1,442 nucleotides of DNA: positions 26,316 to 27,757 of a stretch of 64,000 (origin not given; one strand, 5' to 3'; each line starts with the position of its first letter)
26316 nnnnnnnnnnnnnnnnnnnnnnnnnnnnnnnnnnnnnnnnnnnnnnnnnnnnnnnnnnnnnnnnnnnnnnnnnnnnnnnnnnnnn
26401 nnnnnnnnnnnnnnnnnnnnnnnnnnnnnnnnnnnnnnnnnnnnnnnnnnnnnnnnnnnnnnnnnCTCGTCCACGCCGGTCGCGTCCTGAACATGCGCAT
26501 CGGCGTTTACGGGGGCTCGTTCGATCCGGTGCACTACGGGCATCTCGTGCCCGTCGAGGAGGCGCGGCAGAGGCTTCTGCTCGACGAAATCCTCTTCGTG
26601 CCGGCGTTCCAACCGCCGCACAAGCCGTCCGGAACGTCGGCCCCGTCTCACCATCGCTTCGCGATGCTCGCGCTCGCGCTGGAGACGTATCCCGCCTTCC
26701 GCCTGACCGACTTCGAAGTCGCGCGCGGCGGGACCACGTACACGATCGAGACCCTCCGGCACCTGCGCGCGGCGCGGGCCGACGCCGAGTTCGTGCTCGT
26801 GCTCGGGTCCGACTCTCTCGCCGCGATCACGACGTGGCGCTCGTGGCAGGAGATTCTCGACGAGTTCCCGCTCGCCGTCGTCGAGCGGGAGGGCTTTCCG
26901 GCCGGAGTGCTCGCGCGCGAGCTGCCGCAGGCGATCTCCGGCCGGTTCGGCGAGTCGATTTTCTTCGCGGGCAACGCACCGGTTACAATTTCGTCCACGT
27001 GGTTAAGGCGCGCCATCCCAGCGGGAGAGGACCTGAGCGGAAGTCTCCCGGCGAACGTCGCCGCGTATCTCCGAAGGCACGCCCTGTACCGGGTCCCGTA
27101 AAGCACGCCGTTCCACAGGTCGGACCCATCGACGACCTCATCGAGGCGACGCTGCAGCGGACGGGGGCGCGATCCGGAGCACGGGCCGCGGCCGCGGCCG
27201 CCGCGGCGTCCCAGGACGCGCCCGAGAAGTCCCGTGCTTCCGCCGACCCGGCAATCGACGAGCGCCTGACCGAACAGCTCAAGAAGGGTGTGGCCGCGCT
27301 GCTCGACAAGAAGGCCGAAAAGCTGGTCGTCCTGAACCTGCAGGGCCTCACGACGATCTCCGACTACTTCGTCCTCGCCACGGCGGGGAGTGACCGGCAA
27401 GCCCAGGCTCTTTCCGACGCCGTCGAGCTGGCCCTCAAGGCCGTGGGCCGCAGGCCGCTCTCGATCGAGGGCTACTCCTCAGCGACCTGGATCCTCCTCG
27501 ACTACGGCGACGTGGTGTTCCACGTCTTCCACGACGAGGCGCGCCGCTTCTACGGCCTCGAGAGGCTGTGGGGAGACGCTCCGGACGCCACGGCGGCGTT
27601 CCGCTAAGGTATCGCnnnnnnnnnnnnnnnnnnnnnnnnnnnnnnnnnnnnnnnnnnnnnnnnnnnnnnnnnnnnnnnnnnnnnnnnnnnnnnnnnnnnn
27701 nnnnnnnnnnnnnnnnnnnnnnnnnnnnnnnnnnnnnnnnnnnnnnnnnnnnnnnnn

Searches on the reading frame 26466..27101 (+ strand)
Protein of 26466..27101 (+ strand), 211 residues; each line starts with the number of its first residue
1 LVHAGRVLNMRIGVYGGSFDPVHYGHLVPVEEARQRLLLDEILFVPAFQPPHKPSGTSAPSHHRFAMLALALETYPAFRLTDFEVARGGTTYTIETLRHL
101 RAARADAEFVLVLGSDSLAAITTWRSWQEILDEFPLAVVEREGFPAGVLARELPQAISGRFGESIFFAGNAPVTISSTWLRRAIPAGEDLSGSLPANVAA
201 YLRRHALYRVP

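Call 6: search_protein_families(library=pfam, proteins=[window:26466-27101:+], max_evalue=0.01)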
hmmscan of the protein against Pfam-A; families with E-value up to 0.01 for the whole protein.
window:26466-27101:+ (211 aa): 1 family
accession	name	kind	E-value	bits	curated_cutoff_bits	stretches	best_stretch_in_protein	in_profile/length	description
PF01467.32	CTP_transf_like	-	2.5e-25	89.7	21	1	14-182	1-132/133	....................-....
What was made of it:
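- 26493..27101 (+): nadD-type nicotinate-nucleotide adenylyltransferase. Pfam CTP_transf_like E 2.5e-25 (call 6).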

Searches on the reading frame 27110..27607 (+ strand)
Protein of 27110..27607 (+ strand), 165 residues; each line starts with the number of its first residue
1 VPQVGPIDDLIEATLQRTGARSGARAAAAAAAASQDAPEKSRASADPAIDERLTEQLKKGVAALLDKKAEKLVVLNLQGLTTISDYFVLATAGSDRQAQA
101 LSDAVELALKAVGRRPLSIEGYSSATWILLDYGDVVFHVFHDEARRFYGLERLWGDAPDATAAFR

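Call 6: search_protein_families(library=pfam, proteins=[window:27110-27607:+], max_evalue=0.01)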
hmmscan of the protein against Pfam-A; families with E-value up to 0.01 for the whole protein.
window:27110-27607:+ (165 aa): 1 family
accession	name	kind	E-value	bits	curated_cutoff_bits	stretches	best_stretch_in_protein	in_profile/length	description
PF02410.21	RsfS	-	2.4e-30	105.1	21.6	1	61-154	4-98/98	Ribosomal silencing factor during starvation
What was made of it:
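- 27110..27607 (+): rsfS, ribosome silencing factor. The start is uncertain; the Pfam domain begins at the GTG at 27290. Pfam RsfS E 2.4e-30 (call 6).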

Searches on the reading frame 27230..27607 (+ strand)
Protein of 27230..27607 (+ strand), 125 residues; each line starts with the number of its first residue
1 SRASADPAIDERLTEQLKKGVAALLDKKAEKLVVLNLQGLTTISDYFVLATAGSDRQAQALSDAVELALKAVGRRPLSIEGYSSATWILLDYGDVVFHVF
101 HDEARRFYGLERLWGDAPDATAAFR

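Call 45: find_homologous_proteins(query=window:27230-27607:+, max_evalue=1e-10)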
Query window:27230-27607:+ (125 aa): 1732 proteins with E <= 1e-10 among 1796 candidates; the best 120 are listed.
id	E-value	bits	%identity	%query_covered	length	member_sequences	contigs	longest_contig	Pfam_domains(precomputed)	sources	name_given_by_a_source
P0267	4.8e-72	257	98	99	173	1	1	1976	PF02410.22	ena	-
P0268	5.3e-72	257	98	99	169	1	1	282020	PF02410.22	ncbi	-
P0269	7.5e-72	257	98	100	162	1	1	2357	PF02410.22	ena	-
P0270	1.2e-71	256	98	99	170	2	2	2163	PF02410.22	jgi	jgi:ribosome-associated protein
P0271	2.5e-71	255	97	99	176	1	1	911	PF02410.22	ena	-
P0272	2.5e-71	255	98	99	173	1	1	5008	PF02410.22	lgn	-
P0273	2.9e-71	255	97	99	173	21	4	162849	PF02410.22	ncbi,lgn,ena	-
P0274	3.2e-71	255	97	99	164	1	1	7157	PF02410.22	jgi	jgi:ribosome-associated protein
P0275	6.1e-71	254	97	99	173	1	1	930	PF02410.22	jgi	jgi:ribosome-associated protein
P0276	6.1e-71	254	97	100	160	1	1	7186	PF02410.22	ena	-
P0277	6.3e-71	254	97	99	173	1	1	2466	PF02410.22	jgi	-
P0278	6.4e-71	254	97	99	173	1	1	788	PF02410.22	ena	-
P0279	6.5e-71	254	97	99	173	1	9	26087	PF02410.22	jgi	jgi:ribosome-associated protein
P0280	6.5e-71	254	97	99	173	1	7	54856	PF02410.22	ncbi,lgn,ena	-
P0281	6.5e-71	254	97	99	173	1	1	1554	PF02410.22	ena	-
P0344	8.3e-59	215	84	96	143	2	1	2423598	PF02410.22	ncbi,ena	-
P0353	8.7e-58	211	83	96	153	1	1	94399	PF02410.22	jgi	jgi:ribosome-associated protein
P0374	4.6e-56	206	81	96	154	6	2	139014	PF02410.22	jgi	-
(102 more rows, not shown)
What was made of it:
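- Tried and rejected: RsfS homologue search to find where the bEBP disappears phylogenetically (call 45).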

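Call 47: find_encoding_contigs(protein=P0344, flank=6000, max_places=1)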
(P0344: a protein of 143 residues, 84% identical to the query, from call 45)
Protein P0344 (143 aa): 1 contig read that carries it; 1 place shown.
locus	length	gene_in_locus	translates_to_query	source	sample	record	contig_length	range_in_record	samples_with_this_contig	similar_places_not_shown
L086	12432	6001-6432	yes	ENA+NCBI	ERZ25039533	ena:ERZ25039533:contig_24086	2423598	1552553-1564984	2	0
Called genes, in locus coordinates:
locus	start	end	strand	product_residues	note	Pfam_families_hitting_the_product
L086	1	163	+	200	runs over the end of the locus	PF12007:DUF3501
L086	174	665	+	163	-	PF00300:His_Phos_1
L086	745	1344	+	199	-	PF04011:LemA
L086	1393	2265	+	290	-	PF04536:TPM_phosphatase, PF25184:YxzE (weak)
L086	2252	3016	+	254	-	PF04536:TPM_phosphatase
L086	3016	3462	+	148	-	PF04536:TPM_phosphatase, PF17174:DUF5130 (weak)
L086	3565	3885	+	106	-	PF00829:Ribosomal_L21p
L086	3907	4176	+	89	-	PF01016:Ribosomal_L27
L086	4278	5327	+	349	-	PF01018:GTP1_OBG, PF01926:MMR_HSR1, PF02421:FeoB_N (weak), PF19993:DO-GTPase2 (faint)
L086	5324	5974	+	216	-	PF01467:CTP_transf_like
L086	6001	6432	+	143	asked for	PF02410:RsfS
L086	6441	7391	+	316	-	PF00158:Sigma54_activat, PF14532:Sigma54_activ_2, PF07728:AAA_5 (weak), PF25601:AAA_lid_14, PF02954:HTH_8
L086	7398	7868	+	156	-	PF02590:SPOUT_MTase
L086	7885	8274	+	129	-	PF01258:zf-dskA_traR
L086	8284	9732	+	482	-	-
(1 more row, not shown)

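Call 48: find_encoding_contigs(protein=P0374, flank=6000, max_places=1)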
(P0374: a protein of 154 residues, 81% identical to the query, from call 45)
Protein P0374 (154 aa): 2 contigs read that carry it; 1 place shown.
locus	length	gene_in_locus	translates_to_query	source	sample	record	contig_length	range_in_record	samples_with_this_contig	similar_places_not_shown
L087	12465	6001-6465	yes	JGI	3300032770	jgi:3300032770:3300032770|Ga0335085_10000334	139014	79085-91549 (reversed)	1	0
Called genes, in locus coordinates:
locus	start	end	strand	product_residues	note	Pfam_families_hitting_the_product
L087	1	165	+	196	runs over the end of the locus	PF12007:DUF3501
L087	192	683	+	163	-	PF00300:His_Phos_1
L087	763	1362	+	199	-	PF04011:LemA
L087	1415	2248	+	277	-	-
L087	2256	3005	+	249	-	PF04536:TPM_phosphatase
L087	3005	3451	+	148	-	PF17174:DUF5130 (weak), PF04536:TPM_phosphatase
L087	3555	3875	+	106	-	PF00829:Ribosomal_L21p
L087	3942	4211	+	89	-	PF01016:Ribosomal_L27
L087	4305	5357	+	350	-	PF01018:GTP1_OBG, PF01926:MMR_HSR1, PF02421:FeoB_N (weak), PF19993:DO-GTPase2 (faint)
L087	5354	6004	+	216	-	PF01467:CTP_transf_like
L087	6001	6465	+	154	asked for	PF02410:RsfS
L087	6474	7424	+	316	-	PF00158:Sigma54_activat, PF14532:Sigma54_activ_2, PF25601:AAA_lid_14, PF02954:HTH_8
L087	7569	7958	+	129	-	PF01258:zf-dskA_traR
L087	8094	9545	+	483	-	-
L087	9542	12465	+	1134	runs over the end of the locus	PF02517:Rce1-like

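Call 49: find_encoding_contigs(protein=P0353, flank=6000, max_places=1)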
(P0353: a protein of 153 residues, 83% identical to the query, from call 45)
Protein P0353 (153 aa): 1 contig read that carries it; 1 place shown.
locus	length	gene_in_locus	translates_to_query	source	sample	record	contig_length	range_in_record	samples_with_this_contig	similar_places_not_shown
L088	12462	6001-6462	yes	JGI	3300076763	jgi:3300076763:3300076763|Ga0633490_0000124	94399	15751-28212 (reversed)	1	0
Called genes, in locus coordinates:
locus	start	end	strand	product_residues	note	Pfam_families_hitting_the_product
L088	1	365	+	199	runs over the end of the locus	PF04011:LemA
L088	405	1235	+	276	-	PF04536:TPM_phosphatase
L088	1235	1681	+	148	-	PF04536:TPM_phosphatase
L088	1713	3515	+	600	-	PF01401:Peptidase_M2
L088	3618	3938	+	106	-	PF00829:Ribosomal_L21p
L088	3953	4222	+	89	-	PF01016:Ribosomal_L27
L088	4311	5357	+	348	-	PF01018:GTP1_OBG, PF01926:MMR_HSR1, PF02421:FeoB_N (weak), PF19993:DO-GTPase2 (faint)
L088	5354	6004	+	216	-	PF01467:CTP_transf_like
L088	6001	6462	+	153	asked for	PF02410:RsfS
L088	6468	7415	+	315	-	PF00158:Sigma54_activat, PF14532:Sigma54_activ_2, PF07728:AAA_5 (faint), PF25601:AAA_lid_14, PF02954:HTH_8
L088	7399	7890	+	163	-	PF02590:SPOUT_MTase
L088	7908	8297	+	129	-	PF01258:zf-dskA_traR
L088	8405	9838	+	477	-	-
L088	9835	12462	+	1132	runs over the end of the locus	PF02517:Rce1-like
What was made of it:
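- Tried and rejected: I used three of them as an independent check of synteny instead (calls 47-49).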
